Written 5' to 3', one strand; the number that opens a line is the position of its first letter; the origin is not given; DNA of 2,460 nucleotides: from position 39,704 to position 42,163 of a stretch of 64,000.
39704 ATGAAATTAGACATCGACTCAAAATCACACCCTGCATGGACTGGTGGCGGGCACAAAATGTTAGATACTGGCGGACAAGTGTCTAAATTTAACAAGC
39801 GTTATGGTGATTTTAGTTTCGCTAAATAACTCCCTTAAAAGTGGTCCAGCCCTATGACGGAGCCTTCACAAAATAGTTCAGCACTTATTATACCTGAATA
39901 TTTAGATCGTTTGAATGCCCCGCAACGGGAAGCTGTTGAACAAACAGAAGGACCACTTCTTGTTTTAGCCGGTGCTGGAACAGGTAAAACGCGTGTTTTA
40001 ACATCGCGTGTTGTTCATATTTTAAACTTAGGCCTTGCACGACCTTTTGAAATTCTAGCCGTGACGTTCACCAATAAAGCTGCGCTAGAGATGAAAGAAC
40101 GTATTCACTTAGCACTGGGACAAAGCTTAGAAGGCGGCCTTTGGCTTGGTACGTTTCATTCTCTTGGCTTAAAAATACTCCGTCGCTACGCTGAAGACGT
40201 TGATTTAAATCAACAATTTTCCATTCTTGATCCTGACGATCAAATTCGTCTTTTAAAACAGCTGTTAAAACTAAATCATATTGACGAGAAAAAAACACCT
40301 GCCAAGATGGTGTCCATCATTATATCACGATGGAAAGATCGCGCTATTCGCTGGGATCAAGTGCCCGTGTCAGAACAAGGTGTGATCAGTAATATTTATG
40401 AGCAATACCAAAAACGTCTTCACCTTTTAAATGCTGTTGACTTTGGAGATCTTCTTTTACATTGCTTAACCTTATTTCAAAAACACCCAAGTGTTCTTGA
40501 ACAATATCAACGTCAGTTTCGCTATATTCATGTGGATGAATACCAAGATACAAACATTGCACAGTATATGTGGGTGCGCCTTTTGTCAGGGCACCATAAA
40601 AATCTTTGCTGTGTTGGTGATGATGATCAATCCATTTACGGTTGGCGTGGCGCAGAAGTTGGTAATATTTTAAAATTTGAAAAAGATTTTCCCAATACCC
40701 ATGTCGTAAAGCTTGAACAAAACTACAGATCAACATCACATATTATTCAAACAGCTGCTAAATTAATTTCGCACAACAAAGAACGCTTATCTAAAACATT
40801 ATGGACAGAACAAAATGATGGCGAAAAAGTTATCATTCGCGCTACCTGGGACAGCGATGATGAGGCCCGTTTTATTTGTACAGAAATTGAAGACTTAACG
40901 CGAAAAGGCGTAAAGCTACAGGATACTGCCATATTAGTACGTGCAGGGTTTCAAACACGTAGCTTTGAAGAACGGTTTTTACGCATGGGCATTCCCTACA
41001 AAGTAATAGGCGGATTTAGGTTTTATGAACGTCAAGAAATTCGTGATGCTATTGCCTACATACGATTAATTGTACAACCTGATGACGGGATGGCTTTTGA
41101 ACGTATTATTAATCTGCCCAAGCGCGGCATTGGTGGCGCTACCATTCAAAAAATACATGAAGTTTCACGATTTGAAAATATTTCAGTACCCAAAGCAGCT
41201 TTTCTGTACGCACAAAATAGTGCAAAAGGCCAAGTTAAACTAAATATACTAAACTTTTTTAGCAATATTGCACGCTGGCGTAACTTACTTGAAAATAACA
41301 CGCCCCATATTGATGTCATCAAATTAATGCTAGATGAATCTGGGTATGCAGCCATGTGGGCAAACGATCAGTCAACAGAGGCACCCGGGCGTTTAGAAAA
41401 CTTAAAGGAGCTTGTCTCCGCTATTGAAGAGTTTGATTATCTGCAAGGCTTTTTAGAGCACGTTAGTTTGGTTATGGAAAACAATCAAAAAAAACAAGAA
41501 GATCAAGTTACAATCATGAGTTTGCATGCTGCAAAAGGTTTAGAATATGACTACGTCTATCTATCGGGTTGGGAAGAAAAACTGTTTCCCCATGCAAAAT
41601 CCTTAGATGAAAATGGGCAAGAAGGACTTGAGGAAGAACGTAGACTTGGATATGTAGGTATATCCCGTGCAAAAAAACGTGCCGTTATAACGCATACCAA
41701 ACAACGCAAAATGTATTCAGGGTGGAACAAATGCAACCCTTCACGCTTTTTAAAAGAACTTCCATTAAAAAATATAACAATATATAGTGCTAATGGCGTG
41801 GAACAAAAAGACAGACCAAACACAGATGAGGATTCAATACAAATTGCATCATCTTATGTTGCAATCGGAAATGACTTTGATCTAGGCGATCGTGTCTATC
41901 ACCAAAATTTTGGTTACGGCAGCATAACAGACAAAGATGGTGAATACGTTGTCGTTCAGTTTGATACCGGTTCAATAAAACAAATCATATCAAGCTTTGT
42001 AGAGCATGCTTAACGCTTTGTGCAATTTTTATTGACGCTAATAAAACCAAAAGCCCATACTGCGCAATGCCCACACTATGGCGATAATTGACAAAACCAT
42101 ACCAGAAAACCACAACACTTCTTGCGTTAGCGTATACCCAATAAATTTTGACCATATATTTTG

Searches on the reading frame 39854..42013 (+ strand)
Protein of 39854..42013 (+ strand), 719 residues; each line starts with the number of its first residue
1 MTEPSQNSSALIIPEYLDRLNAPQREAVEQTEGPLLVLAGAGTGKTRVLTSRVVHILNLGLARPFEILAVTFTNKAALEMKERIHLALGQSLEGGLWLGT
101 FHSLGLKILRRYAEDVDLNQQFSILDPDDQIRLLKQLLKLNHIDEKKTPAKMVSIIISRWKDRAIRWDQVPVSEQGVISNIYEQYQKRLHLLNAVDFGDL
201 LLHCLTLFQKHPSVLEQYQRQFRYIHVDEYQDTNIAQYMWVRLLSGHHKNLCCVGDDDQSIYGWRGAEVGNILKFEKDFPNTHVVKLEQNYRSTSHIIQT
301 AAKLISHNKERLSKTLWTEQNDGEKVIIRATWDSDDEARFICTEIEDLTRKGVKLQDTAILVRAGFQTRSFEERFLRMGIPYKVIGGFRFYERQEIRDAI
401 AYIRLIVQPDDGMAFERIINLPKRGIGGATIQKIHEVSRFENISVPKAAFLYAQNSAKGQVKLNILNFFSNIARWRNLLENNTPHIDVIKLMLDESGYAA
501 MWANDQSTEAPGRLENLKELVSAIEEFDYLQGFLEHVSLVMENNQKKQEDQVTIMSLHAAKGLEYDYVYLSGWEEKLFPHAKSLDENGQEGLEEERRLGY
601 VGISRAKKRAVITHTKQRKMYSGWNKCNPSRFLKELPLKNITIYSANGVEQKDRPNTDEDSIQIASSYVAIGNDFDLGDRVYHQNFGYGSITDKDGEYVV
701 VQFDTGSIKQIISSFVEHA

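Call 61: find_encoding_contigs(protein=window:39854-42013:+, flank=10000, max_places=1)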
Protein window:39854-42013:+ (719 aa): 4 contigs read that carry it; 1 place shown.
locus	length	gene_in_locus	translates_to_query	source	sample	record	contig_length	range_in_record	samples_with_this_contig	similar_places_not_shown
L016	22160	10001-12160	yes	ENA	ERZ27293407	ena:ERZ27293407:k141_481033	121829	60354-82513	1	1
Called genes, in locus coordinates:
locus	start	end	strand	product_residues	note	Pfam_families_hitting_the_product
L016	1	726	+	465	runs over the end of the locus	PF00206:Lyase_1, PF10415:FumaraseC_C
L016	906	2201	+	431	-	-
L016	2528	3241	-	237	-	PF01027:Bax1-I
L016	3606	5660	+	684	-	PF00111:Fer2, PF13510:Fer2_4, PF10588:NADH-G_4Fe-4S_3, PF22117:Fer4_Nqo3, PF22151:Fer4_NDSU1, PF00384:Molybdopterin, PF09326:NADH_dhqG_C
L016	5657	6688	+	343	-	PF00146:NADHdh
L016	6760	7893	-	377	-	PF13477:Glyco_trans_4_2 (weak), PF13439:Glyco_transf_4, PF13579:Glyco_trans_4_4, PF00534:Glycos_transf_1, PF13692:Glyco_trans_1_4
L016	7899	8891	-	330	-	PF13580:SIS_2 (faint), PF01380:SIS, PF00571:CBS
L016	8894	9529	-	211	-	PF01612:DNA_pol_A_exo1, PF13482:RNase_H_2 (faint)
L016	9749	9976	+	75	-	PF01197:Ribosomal_L31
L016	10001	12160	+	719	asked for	PF00580:UvrD-helicase, PF13604:AAA_30 (faint), PF13245:AAA_19, PF13361:UvrD_C, PF13538:UvrD_C_2 (weak)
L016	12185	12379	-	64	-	-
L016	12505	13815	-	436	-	PF01435:Peptidase_M48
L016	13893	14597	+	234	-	PF00121:TIM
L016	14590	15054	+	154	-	-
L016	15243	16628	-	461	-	PF05697:Trigger_N, PF05698:Trigger_C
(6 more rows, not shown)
